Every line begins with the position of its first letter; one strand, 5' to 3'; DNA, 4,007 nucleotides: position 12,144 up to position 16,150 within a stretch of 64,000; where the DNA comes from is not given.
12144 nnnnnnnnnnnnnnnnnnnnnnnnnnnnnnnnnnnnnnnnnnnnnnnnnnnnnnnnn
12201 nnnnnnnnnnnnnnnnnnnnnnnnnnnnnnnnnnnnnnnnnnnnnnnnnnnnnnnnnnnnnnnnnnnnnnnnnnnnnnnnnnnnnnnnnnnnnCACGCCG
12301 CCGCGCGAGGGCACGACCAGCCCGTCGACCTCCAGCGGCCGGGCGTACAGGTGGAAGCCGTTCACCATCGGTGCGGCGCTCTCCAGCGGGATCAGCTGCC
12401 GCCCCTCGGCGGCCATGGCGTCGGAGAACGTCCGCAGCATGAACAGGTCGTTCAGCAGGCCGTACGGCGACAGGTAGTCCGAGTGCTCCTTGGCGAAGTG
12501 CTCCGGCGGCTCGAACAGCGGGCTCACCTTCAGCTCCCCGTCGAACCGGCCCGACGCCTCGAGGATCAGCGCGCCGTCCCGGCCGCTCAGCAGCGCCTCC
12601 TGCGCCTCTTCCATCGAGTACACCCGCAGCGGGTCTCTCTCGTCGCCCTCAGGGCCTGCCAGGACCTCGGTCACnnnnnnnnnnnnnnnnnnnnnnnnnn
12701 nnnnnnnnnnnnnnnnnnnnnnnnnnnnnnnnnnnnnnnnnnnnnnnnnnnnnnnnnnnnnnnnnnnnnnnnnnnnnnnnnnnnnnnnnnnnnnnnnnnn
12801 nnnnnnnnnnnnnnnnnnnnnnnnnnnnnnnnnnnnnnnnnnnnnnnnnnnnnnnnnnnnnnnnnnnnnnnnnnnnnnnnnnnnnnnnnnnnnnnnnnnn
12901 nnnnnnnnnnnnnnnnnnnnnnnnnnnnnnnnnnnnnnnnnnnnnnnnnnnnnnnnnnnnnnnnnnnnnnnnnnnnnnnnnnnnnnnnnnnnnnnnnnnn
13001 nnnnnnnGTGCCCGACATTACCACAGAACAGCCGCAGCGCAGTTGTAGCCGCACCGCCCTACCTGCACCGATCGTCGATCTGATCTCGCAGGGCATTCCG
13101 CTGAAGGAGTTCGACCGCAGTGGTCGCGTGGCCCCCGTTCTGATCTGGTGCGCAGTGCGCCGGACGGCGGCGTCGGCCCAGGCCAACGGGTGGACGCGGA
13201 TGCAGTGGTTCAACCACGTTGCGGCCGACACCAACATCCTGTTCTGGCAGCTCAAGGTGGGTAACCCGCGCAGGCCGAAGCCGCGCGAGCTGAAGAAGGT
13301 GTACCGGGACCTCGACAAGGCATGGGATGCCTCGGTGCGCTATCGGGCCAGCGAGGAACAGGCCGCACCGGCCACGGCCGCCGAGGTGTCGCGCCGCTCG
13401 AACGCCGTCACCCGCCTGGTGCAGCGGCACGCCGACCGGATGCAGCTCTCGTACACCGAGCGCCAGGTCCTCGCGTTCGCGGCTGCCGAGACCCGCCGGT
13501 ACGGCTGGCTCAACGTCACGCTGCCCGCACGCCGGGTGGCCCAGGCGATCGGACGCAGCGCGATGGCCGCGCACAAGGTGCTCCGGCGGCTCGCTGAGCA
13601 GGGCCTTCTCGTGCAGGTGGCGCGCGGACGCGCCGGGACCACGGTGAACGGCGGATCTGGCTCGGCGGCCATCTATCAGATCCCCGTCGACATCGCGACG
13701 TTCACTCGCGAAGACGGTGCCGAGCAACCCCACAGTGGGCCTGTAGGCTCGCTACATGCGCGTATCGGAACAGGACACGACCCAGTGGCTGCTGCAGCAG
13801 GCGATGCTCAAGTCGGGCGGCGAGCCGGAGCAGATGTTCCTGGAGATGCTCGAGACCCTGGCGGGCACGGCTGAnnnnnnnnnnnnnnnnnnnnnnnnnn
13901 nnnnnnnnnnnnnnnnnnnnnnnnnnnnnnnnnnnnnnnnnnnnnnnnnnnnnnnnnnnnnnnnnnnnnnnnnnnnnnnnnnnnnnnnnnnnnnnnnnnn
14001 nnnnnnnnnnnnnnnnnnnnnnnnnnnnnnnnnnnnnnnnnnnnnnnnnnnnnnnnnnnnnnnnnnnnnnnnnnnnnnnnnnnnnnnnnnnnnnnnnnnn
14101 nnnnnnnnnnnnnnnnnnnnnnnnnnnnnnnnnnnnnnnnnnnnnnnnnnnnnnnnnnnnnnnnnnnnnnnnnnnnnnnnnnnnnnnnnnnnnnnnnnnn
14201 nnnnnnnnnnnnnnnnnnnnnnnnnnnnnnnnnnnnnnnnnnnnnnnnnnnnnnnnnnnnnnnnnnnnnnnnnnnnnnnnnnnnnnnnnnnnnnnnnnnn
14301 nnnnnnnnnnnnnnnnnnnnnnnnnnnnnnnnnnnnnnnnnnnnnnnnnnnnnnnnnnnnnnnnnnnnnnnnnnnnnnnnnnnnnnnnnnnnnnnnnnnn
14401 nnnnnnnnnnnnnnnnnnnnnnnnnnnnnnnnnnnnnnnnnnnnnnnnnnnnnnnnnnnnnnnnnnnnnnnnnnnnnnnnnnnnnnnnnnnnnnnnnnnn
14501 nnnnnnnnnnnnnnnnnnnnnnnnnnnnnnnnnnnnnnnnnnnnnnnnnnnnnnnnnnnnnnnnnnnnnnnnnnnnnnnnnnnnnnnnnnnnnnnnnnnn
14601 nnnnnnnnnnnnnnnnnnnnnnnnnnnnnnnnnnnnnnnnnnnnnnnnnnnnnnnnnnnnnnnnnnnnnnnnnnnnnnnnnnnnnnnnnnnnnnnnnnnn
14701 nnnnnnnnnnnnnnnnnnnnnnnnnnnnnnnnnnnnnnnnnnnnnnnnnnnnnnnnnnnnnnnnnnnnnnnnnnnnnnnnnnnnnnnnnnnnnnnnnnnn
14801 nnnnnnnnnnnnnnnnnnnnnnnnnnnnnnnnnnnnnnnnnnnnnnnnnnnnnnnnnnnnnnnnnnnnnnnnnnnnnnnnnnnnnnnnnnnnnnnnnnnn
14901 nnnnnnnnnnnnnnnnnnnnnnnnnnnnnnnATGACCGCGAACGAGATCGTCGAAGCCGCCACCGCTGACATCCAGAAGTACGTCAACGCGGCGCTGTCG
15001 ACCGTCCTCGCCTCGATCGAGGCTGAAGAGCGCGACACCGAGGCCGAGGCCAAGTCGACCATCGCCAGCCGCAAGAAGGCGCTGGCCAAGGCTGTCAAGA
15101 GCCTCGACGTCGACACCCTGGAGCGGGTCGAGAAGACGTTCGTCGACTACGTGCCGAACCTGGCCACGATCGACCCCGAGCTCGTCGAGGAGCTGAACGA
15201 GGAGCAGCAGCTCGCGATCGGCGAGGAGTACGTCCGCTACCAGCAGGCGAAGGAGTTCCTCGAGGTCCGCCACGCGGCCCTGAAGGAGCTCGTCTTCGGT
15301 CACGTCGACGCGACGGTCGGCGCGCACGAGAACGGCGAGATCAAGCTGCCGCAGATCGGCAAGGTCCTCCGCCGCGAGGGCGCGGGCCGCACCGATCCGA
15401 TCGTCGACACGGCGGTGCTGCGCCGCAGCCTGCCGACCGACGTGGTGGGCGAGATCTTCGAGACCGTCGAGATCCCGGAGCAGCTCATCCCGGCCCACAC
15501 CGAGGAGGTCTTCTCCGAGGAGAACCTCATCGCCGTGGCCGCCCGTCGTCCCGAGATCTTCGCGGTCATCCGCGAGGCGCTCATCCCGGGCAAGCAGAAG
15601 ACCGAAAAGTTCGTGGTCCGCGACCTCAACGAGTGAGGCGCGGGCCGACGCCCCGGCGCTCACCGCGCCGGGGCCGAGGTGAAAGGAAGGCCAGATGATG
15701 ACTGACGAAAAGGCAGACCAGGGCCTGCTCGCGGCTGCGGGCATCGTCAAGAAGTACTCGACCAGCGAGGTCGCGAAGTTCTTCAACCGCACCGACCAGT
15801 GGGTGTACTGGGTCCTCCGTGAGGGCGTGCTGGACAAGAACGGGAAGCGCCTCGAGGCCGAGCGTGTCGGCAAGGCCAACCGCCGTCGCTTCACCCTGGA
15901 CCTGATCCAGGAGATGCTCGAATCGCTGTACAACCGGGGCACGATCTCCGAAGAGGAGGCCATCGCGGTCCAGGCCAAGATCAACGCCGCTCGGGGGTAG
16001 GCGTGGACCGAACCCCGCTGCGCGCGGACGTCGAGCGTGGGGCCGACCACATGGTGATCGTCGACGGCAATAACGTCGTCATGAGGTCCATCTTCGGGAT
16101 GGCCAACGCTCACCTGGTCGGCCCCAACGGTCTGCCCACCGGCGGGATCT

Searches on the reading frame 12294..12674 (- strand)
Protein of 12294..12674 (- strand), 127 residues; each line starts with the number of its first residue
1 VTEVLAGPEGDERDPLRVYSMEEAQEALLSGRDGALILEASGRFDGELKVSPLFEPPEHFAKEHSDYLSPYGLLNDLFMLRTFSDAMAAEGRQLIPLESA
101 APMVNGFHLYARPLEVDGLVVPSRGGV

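Call 61: search_solved_structures(query=A2, max_evalue=10)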
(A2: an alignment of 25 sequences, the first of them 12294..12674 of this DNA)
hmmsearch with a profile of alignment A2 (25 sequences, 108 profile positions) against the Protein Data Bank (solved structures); distinct sequences matched with E-value up to 10: 11.
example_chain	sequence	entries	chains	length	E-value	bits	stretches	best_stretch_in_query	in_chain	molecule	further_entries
8ijy_A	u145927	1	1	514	0.082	15.8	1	64-107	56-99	Deoxyribodipyrimidine photolyase-related protein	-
2fa4_A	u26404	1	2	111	0.18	14.7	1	3-51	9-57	Thioredoxin II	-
2hsy_A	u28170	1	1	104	0.21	14.5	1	4-51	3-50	Thioredoxin II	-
4dss_B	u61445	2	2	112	0.28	14.1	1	3-51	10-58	Thioredoxin-2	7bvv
3pin_A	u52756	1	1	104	0.31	13.9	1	4-51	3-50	Thioredoxin-2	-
3mk5_A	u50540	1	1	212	0.37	13.7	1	3-58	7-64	3,4-dihydroxy-2-butanone 4-phosphate synthase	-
3mgz_A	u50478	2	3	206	0.69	12.8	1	3-58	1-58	3,4-dihydroxy-2-butanone 4-phosphate synthase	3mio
7lsd_A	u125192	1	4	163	0.73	12.8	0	11-42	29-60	miRFP718nano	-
1erw_A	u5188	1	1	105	0.85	12.6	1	4-40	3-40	THIOREDOXIN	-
2xcl_A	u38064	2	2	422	1.3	12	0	61-99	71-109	PHOSPHORIBOSYLAMINE--GLYCINE LIGASE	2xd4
4i14_A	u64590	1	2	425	2.2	11.2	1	3-58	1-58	Riboflavin biosynthesis protein RibBA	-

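Call 62: search_protein_families(library=pfam, alignment_id=A2, max_evalue=1)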
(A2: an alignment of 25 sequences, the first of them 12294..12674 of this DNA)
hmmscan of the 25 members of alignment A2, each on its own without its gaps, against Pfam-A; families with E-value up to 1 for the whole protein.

A. member 1, window:12294-12674:- (127 aa): 0 families

B. families by the number of members that match (of 25 scanned): 5 families
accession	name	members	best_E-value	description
PF25604.1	DUF7938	1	0.1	Phage family of unknown function (DUF7938)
PF09198.16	T4-Gluco-transf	1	0.15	Bacteriophage T4 beta-glucosyltransferase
PF12974.12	Phosphonate-bd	1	0.18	ABC transporter, phosphonate, periplasmic substrate-binding protein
PF10509.15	GalKase_gal_bdg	1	0.18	Galactokinase galactose-binding signature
PF07879.16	PHB_acc_N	1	0.19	PHB/PHA accumulation regulator DNA-binding domain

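Call 70: predict_structure(alignment_id=A2)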
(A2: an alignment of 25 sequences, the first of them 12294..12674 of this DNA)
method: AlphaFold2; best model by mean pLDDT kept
length: 127 residues; sequences in the alignment: 25
mean_pLDDT: 88.6   pTM: 0.77
mean pLDDT of the five models: 88.6, 88.5, 87.2, 85.7, 85.4
residues with pLDDT >= 90: 87; 70-90: 24; 50-70: 12; < 50: 4
segments of 3 or more residues with pLDDT < 50: 1-3
pLDDT, mean of each block of 10 residues (from residue 1): 54 86 93 89 97 96 98 96 96 96 91 84 71
secondary structure, 60 per line:
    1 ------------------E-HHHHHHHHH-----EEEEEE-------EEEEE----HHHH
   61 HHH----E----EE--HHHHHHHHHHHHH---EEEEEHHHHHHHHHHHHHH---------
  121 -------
elements in order: H21-29 E35-40 E48-52 H57-63 H77-89 E93-97 H98-111

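Call 72: search_protein_representatives(alignment_id=A2)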
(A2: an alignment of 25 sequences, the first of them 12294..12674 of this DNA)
Query: 25 sequences, 108 profile positions. Proteins with E-value up to 0.001 (for the whole library): 50; up to 1e-10: 44; up to 1e-30: 3. The best 50 are listed.
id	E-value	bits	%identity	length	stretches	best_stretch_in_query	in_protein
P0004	1.5e-34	134.0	-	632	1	4-108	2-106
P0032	4.5e-33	129.3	-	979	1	9-107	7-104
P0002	2.2e-31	123.8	-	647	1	6-107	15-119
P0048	3.7e-30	119.9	-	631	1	11-107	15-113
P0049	5.8e-30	119.3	-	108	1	10-105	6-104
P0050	4.8e-29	116.3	-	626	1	11-106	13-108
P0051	7.3e-29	115.7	-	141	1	5-107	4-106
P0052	8.6e-29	115.5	-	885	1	3-107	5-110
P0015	2.1e-27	111.1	-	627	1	3-104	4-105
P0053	5.4e-27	109.7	-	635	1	9-105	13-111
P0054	1.9e-26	108.0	-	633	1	8-105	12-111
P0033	2.0e-26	107.9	-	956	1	5-105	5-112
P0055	2.2e-26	107.8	-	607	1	18-106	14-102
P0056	3.7e-26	107.1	-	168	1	3-106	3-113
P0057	4.4e-26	106.8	-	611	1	6-107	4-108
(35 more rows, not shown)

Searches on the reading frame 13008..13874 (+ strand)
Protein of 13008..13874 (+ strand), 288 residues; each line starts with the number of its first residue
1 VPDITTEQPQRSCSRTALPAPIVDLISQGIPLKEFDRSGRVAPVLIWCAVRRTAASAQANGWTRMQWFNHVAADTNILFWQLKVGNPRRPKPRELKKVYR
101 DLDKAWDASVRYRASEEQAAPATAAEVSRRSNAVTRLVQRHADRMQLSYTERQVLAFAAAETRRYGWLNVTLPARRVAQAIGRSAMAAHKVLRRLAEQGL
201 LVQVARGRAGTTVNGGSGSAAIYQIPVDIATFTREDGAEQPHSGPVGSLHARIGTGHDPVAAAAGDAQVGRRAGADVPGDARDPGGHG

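Call 5: search_protein_families(library=pfam, proteins=[window:13008-13874:+], max_evalue=0.01)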
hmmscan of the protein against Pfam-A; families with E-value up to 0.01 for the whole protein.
window:13008-13874:+ (288 aa): 0 families

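Call 6: search_protein_families(library=phrogs, proteins=[window:13008-13874:+], max_evalue=0.01)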
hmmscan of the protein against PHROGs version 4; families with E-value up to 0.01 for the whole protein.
window:13008-13874:+ (288 aa): 0 families

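Call 19: search_protein_families(library=ncbifam, proteins=[window:13008-13874:+], max_evalue=0.01)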
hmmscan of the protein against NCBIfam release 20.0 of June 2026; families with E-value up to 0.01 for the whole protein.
window:13008-13874:+ (288 aa): 1 family
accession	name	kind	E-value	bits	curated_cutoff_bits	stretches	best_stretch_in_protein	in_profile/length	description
TIGR02018.2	his_ut_repres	equivalog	0.0015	18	220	1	177-232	29-81/226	histidine utilization transcriptional repressor HutC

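Call 20: search_protein_families(library=padloc, proteins=[window:13008-13874:+], max_evalue=0.01)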
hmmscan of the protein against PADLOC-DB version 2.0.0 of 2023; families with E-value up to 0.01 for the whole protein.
window:13008-13874:+ (288 aa): 1 family
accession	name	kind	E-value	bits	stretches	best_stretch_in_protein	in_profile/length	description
PDLC03963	SoFic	-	0.0013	16.1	1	119-209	259-346/361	-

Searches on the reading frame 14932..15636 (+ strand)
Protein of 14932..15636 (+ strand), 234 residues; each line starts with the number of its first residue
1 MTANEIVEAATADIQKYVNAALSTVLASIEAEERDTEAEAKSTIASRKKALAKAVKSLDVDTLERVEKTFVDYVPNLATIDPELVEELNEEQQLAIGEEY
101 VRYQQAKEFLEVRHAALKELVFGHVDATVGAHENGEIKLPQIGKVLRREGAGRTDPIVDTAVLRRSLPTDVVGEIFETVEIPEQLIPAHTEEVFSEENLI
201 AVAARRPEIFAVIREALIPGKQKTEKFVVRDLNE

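Call 36: search_protein_families(library=pfam, proteins=[window:14932-15636:+], max_evalue=0.01)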
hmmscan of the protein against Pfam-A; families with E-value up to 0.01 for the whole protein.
window:14932-15636:+ (234 aa): 1 family
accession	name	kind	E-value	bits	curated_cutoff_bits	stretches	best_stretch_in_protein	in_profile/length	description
PF23890.1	DUF7242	-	6.1e-42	144.3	27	1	10-233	10-242/248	Family of unknown function (DUF7242)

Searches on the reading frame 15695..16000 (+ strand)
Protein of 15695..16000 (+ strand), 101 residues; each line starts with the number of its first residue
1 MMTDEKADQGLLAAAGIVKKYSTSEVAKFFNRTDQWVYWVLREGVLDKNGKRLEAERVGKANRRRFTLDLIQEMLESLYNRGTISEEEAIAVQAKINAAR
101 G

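Call 36: search_protein_families(library=pfam, proteins=[window:15695-16000:+], max_evalue=0.01)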
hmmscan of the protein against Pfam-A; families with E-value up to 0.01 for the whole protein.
window:15695-16000:+ (101 aa): 2 families
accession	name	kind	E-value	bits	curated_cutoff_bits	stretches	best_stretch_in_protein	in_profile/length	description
PF23875.1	DUF7229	-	1e-37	128.6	27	1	11-98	1-89/90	Domain of unknown function (DUF7229)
PF12728.13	HTH_17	-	0.00095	19.8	27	1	21-77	2-49/51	Helix-turn-helix domain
